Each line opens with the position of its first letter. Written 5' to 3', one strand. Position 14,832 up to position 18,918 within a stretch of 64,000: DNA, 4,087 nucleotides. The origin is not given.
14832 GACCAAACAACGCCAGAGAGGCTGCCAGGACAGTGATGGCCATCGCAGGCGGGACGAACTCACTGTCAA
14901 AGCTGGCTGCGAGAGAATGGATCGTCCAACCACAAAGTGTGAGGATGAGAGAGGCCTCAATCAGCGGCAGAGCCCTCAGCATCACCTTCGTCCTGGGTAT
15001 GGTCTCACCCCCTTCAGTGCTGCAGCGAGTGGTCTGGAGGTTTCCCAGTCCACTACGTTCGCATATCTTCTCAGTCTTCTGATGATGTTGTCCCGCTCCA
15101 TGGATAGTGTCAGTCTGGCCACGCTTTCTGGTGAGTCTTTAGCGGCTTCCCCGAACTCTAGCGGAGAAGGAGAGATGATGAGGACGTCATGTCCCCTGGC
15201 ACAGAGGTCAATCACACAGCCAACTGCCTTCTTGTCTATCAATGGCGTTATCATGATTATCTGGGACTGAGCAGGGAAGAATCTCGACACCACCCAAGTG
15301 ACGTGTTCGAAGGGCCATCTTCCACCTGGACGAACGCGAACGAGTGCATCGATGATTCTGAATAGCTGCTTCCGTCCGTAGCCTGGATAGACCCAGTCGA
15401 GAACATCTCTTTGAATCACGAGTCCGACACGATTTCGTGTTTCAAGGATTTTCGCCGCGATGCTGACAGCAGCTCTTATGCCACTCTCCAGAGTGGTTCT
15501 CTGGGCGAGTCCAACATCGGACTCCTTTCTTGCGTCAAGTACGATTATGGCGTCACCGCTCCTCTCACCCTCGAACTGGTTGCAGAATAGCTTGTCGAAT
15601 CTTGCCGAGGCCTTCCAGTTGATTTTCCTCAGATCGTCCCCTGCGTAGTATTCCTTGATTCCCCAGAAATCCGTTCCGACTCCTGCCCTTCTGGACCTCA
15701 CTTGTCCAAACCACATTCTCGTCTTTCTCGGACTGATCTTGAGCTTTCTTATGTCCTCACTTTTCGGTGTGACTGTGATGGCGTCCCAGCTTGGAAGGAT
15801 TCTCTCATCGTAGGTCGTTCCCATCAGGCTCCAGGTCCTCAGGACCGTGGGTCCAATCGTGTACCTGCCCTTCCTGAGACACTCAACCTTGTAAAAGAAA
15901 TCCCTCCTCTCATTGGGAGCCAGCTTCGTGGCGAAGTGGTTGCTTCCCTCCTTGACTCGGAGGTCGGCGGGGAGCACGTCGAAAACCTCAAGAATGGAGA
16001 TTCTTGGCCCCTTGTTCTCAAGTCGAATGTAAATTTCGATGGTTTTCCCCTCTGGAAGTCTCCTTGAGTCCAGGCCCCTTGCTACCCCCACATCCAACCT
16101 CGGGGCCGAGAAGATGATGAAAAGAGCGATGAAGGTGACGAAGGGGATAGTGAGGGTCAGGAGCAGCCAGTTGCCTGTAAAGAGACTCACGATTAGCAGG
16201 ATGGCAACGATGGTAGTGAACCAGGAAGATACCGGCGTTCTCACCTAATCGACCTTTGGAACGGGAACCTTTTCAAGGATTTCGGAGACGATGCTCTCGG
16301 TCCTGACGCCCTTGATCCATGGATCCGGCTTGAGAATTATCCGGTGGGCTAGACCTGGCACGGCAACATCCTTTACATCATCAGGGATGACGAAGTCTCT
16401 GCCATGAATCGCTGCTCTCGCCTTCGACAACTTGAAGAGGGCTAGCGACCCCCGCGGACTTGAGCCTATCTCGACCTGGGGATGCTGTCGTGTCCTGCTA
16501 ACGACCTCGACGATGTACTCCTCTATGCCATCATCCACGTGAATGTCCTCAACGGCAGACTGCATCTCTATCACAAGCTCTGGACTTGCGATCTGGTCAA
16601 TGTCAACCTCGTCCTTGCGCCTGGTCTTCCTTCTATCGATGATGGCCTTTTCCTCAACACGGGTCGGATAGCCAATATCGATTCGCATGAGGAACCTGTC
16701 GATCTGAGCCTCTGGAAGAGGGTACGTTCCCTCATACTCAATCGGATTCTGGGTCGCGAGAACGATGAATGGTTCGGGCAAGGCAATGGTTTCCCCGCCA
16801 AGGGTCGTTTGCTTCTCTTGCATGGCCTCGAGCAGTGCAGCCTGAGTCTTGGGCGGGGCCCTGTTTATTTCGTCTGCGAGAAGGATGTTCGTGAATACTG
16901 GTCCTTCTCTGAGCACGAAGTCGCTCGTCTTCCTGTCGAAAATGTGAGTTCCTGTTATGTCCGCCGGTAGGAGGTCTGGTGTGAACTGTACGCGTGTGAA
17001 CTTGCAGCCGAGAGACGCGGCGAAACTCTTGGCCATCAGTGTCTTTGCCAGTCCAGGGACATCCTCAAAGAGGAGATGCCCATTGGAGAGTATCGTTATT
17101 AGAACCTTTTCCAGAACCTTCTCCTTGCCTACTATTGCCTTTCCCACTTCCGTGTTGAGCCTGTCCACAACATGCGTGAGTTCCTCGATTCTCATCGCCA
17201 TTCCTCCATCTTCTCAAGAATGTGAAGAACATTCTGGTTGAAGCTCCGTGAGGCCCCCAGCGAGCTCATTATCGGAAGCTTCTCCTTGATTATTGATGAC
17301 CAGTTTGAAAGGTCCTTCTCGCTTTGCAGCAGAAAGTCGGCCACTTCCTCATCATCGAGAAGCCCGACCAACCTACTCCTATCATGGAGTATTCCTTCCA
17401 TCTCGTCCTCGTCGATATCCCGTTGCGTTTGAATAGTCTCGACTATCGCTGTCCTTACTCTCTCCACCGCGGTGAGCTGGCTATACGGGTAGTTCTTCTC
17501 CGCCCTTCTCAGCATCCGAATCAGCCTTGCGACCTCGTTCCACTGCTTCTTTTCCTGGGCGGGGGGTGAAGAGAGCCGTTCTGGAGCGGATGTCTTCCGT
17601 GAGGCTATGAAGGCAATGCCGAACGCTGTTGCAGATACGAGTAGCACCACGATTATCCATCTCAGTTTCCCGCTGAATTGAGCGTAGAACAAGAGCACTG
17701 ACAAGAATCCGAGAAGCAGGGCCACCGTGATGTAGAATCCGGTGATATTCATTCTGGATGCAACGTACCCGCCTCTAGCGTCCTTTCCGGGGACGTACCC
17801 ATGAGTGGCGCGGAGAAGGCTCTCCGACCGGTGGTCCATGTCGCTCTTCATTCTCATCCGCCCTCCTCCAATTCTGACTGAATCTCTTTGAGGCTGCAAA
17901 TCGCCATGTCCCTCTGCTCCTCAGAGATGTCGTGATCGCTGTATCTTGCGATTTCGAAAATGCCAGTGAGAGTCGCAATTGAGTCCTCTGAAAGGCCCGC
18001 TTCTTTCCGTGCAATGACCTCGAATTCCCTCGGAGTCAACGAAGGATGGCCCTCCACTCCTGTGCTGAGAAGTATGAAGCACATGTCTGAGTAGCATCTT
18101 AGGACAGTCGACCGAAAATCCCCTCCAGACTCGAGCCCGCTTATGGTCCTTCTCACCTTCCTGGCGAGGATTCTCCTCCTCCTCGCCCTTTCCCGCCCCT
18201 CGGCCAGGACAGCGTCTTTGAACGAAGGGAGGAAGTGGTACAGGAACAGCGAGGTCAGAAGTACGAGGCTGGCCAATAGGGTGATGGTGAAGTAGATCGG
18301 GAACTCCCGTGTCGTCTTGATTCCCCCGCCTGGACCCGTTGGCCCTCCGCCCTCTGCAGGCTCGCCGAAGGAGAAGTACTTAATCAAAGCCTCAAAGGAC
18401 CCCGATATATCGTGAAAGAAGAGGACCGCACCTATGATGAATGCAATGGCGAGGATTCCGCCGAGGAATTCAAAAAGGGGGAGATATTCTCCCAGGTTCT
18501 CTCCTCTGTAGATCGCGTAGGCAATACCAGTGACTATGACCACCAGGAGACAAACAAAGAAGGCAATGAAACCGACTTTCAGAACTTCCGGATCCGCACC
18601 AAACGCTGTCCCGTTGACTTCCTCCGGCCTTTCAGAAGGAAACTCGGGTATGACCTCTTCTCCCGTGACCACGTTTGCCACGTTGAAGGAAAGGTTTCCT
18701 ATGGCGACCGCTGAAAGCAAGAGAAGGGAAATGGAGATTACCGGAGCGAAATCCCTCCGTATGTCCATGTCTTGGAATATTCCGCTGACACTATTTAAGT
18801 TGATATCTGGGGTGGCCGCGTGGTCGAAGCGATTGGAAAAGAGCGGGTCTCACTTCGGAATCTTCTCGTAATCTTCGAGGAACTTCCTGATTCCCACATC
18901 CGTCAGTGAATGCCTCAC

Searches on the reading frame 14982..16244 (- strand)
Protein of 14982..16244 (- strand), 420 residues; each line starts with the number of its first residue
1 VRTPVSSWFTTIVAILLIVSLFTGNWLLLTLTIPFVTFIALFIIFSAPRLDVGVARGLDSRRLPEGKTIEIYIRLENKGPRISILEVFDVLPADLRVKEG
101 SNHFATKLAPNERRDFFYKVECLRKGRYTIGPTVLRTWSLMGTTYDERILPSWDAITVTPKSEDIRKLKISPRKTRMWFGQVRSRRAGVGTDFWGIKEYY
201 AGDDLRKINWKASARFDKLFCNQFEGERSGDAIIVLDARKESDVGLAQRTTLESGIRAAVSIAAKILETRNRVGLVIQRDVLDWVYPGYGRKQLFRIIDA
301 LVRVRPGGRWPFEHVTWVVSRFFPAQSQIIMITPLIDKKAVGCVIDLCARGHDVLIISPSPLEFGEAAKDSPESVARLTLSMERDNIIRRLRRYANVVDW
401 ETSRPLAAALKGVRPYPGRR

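Call 53: search_protein_families(library=pfam, proteins=[window:14982-16244:-], max_evalue=0.0001)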
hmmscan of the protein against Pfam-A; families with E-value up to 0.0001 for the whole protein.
window:14982-16244:- (420 aa): 1 family
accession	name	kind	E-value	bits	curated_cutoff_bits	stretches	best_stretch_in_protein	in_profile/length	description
PF01882.25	DUF58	-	1.7e-16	60.5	23.4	1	197-382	3-197/216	Protein of unknown function DUF58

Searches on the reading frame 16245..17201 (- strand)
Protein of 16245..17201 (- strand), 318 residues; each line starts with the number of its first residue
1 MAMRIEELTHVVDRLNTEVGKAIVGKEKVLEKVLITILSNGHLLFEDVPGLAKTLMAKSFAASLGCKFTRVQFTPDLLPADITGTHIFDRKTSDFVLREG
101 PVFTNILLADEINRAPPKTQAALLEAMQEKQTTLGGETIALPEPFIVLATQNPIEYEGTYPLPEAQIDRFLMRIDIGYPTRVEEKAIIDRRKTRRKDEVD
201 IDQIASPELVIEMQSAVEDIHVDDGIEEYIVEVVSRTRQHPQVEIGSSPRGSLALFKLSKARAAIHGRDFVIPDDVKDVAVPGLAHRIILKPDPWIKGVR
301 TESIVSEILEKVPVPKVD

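Call 53: search_protein_families(library=pfam, proteins=[window:16245-17201:-], max_evalue=0.0001)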
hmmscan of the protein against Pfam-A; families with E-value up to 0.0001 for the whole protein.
window:16245-17201:- (318 aa): 4 families
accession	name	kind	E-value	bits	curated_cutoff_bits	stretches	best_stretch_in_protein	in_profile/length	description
PF07726.17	AAA_3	-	1.6e-64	216.1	27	1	42-172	1-131/131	ATPase family associated with various cellular activities (AAA)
PF17863.7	AAA_lid_2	-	1.3e-24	86.2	22.7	1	236-308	2-74/74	AAA lid domain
PF07728.20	AAA_5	-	2.1e-12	47.7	22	1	48-170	7-139/139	AAA domain (dynein-related subfamily)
PF20030.5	bpMoxR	-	8.5e-10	38.5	27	1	16-187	7-177/205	MoxR domain in the MoxR-vWA-beta-propeller ternary systems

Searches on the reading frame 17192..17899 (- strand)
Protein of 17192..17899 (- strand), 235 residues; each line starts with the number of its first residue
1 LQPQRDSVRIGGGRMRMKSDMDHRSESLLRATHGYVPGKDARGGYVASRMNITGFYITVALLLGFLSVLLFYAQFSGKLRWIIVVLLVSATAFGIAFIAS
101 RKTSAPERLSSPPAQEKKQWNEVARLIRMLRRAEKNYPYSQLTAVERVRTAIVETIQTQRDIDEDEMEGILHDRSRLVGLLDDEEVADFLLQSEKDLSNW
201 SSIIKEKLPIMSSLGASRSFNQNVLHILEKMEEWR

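Call 53: search_protein_families(library=pfam, proteins=[window:17192-17899:-], max_evalue=0.0001)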
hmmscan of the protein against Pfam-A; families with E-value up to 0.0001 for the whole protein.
window:17192-17899:- (235 aa): 1 family
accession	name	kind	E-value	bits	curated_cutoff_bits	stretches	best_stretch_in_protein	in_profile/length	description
PF23933.1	DUF7269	-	2.7e-05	24.7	29.1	1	59-171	4-117/162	Family of unknown function (DUF7269)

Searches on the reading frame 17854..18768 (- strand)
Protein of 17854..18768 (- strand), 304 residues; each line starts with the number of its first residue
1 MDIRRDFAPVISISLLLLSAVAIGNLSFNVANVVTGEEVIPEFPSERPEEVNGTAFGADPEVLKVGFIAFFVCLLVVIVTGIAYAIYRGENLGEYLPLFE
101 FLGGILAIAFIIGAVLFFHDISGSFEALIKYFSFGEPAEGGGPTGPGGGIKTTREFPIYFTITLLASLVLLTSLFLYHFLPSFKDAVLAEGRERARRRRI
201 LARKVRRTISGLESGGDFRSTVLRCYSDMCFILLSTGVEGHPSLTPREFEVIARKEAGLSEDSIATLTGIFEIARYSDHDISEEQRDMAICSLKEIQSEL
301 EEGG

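Call 53: search_protein_families(library=pfam, proteins=[window:17854-18768:-], max_evalue=0.0001)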
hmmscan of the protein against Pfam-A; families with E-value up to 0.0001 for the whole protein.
window:17854-18768:- (304 aa): 1 family
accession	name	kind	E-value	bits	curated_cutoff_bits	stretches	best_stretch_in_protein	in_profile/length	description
PF13559.11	DUF4129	-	1.5e-09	38.2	24.8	1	225-287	1-62/69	Domain of unknown function (DUF4129)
